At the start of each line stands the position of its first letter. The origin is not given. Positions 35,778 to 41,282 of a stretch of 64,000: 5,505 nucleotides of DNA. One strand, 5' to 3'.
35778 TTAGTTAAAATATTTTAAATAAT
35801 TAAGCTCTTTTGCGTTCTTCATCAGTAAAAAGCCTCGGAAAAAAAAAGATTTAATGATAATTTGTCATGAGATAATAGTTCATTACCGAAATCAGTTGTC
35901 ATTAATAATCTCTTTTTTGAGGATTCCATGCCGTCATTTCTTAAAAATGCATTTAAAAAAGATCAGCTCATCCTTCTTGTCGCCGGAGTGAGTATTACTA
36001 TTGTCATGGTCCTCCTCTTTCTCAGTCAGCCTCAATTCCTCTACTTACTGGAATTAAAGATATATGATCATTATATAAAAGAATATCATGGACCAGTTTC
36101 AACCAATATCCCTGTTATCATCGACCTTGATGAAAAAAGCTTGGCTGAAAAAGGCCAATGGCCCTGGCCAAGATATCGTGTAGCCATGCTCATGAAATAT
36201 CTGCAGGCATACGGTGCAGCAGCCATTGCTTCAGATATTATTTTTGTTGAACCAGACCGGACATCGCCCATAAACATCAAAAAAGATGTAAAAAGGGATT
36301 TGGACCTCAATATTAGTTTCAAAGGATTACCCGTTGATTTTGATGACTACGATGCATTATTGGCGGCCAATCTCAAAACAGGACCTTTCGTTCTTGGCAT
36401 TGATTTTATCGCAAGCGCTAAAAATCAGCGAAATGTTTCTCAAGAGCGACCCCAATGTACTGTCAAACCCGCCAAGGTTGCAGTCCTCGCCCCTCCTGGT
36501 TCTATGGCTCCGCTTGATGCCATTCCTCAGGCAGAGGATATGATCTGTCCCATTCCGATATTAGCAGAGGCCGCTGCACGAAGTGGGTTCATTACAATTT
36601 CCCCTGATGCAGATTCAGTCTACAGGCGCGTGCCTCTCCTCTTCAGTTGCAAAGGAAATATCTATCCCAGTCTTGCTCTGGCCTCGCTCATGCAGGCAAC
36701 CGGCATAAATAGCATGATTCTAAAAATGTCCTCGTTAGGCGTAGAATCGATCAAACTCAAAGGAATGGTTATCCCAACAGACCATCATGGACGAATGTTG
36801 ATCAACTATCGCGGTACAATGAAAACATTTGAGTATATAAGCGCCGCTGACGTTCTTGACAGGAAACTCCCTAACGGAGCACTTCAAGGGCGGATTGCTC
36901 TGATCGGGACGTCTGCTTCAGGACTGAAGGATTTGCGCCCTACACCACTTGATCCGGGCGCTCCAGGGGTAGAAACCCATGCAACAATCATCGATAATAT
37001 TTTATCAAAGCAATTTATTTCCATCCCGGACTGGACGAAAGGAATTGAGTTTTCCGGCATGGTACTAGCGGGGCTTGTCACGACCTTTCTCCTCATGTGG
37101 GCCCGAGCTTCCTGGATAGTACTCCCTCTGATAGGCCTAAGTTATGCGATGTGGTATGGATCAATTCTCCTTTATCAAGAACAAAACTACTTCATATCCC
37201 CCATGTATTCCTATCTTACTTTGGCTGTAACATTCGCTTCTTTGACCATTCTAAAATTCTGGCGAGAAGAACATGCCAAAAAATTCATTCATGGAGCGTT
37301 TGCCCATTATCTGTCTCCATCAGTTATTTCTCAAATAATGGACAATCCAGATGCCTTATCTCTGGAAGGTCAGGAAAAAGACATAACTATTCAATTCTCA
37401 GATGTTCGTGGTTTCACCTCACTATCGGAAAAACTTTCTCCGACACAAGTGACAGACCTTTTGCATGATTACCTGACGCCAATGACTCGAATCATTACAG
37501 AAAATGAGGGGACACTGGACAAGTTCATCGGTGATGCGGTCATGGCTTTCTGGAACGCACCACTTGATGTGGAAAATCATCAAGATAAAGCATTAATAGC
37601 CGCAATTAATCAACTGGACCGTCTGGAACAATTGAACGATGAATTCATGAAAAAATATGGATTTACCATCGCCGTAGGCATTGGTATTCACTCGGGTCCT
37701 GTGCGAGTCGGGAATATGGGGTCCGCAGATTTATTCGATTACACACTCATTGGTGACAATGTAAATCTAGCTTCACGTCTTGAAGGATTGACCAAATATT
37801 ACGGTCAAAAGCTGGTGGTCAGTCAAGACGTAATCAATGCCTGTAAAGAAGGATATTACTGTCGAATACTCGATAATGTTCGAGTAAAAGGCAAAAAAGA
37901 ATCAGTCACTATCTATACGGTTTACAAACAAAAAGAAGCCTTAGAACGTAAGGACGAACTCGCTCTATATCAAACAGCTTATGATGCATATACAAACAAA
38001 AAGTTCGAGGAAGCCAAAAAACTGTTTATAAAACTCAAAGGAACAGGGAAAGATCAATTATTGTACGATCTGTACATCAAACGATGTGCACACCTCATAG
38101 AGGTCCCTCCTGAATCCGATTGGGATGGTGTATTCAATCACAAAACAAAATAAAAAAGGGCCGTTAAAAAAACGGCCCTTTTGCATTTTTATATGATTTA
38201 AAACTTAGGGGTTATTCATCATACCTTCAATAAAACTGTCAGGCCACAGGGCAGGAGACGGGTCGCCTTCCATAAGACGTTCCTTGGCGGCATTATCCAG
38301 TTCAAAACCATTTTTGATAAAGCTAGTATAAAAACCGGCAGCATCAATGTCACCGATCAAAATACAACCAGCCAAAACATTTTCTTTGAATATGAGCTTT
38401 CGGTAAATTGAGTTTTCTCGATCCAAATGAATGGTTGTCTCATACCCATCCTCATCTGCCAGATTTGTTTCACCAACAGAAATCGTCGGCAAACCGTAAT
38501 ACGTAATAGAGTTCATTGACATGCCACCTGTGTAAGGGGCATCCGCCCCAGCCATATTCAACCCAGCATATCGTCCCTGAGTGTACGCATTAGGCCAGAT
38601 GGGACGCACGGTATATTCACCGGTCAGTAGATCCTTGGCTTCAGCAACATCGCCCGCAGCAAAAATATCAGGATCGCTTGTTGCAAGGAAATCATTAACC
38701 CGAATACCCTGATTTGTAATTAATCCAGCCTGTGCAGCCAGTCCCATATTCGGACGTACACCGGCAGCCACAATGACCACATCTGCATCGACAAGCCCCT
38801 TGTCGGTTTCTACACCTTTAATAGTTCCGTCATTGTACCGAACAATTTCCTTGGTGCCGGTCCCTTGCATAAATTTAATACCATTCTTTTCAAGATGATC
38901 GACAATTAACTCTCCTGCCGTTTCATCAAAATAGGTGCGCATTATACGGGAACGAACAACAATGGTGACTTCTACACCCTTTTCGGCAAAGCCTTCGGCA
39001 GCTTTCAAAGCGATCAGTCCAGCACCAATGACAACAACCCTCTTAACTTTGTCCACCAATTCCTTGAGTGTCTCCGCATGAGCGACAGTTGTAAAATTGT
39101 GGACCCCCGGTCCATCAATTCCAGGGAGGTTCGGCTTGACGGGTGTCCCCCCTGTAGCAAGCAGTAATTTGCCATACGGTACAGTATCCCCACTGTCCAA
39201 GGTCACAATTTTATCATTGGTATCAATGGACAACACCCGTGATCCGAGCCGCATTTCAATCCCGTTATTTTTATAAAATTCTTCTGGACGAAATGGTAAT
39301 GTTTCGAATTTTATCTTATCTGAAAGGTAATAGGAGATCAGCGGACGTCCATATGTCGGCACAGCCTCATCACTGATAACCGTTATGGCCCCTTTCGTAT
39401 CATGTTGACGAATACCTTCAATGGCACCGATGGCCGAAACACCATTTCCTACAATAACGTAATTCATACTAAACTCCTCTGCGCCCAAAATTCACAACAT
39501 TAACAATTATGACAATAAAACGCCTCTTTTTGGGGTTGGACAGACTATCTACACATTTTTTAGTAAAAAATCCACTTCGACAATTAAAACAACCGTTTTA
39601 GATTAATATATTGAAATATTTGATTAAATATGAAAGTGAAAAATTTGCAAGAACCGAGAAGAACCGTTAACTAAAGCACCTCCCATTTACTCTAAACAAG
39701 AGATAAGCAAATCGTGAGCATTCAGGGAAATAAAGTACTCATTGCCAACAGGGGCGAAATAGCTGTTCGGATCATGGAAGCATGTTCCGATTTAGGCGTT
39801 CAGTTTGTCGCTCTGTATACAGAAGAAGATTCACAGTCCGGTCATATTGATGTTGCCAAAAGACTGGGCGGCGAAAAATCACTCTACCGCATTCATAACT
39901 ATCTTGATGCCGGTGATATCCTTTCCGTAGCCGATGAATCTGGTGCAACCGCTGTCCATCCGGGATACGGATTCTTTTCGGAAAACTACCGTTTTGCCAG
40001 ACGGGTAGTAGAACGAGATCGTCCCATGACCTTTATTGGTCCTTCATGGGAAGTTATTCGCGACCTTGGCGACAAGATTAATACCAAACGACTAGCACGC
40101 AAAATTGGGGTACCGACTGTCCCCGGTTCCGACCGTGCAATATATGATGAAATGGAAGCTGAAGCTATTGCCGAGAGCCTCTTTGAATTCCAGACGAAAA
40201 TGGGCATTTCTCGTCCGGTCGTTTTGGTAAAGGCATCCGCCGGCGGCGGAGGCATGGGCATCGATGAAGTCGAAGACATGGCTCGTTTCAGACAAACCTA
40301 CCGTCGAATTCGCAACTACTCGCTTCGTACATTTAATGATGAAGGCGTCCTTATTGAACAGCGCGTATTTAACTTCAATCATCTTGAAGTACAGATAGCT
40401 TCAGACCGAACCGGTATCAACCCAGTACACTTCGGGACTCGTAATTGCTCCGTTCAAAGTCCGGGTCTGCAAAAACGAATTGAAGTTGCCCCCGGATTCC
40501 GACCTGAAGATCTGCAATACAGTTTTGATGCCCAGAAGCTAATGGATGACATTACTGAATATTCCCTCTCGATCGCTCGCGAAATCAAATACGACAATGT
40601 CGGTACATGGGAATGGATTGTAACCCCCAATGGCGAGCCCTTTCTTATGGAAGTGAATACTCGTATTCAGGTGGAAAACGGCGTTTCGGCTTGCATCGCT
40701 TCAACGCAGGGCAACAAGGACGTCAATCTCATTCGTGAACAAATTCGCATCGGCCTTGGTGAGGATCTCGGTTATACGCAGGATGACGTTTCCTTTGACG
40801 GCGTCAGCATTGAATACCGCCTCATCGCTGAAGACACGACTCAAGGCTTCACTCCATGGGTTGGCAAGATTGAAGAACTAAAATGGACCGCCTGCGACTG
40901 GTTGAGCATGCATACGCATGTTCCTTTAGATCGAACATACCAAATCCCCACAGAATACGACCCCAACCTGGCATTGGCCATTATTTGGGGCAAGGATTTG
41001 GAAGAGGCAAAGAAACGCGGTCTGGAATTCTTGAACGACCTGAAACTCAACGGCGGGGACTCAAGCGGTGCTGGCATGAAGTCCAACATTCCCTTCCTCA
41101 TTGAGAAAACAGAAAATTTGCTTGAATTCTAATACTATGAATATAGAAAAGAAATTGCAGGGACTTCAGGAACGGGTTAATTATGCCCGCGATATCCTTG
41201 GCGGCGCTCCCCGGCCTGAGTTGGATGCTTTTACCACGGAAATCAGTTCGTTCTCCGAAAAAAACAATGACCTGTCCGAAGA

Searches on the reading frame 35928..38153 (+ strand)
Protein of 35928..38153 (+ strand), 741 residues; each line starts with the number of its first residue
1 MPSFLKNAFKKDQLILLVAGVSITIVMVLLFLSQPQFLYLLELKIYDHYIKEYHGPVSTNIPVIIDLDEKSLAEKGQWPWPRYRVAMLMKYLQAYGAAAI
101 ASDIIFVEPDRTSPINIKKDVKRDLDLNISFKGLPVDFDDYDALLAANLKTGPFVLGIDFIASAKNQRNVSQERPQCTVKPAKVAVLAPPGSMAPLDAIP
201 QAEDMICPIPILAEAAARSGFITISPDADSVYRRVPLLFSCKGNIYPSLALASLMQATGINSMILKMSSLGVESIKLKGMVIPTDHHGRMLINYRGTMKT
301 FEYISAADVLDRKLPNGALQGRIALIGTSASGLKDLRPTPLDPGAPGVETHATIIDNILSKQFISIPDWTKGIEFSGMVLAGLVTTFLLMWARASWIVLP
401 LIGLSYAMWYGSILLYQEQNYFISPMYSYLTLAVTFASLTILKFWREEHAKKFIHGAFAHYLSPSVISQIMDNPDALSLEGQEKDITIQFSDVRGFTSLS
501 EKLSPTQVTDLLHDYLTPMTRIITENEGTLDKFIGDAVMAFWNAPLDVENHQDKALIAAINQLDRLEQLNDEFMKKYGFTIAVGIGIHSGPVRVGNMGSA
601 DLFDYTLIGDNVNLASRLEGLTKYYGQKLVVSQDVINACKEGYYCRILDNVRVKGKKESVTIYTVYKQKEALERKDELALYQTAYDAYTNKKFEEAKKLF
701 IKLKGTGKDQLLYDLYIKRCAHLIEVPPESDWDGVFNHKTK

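Call 29: search_protein_families(library=pfam, proteins=[window:35928-38153:+], max_evalue=0.00001)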
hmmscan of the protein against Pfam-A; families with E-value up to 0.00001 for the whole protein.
window:35928-38153:+ (741 aa): 2 families
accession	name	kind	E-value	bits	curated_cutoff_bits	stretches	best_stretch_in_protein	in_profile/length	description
PF05226.16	CHASE2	-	2e-62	211.5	26.3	1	25-383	3-256/257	CHASE2 domain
PF00211.25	Guanylate_cyc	-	1e-24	87.6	21.9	1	483-663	6-179/183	Adenylate and Guanylate cyclase catalytic domain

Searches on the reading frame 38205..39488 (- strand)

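Call 29: search_protein_families(library=pfam, proteins=[window:38205-39488:-], max_evalue=0.00001)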
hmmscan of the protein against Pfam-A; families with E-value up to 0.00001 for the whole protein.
window:38205-39488:- (427 aa): 5 families
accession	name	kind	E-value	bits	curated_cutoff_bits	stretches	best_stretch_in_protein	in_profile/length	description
PF07992.20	Pyr_redox_2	-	1.2e-58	199.2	26.1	1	9-305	2-291/291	Pyridine nucleotide-disulphide oxidoreductase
PF00070.33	Pyr_redox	-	2.3e-22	79.7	22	1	150-229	1-80/82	Pyridine nucleotide-disulphide oxidoreductase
PF18267.7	Rubredoxin_C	-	1.9e-11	44.2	25.9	1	327-394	4-69/70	Rubredoxin NAD+ reductase C-terminal domain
PF13738.12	Pyr_redox_3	-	4.9e-09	36.3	30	1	72-258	91-281/305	Pyridine nucleotide-disulphide oxidoreductase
PF01266.30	DAO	-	3e-07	30.7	27.9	0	197-247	157-207/353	FAD dependent oxidoreductase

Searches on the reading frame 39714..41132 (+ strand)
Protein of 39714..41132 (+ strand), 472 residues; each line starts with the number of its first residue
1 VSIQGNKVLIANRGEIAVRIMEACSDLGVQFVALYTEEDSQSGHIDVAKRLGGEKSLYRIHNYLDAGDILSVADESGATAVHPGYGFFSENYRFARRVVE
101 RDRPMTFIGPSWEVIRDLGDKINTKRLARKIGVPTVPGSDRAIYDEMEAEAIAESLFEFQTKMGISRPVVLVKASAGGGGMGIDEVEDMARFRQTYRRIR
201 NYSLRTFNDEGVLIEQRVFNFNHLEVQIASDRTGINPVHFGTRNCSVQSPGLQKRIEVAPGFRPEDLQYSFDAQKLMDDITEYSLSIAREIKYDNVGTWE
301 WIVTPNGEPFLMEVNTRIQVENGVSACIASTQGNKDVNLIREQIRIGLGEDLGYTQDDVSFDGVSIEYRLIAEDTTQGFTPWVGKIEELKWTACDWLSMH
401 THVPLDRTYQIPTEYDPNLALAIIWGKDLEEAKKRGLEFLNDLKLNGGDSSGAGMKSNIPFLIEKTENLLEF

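Call 29: search_protein_families(library=pfam, proteins=[window:39714-41132:+], max_evalue=0.00001)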
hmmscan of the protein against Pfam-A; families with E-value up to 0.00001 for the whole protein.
window:39714-41132:+ (472 aa): 3 families
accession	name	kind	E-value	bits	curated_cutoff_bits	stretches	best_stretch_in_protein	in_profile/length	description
PF00289.28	Biotin_carb_N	-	1.3e-32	113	25.5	1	6-115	3-110/110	Biotin carboxylase, N-terminal domain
PF02786.22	CPSase_L_D2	-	2.6e-31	109.2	19.8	1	120-353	1-209/211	Carbamoyl-phosphate synthase L chain, ATP binding domain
PF02785.25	Biotin_carb_C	-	1.5e-11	44.8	32.4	1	367-448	1-80/108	Biotin carboxylase C-terminal domain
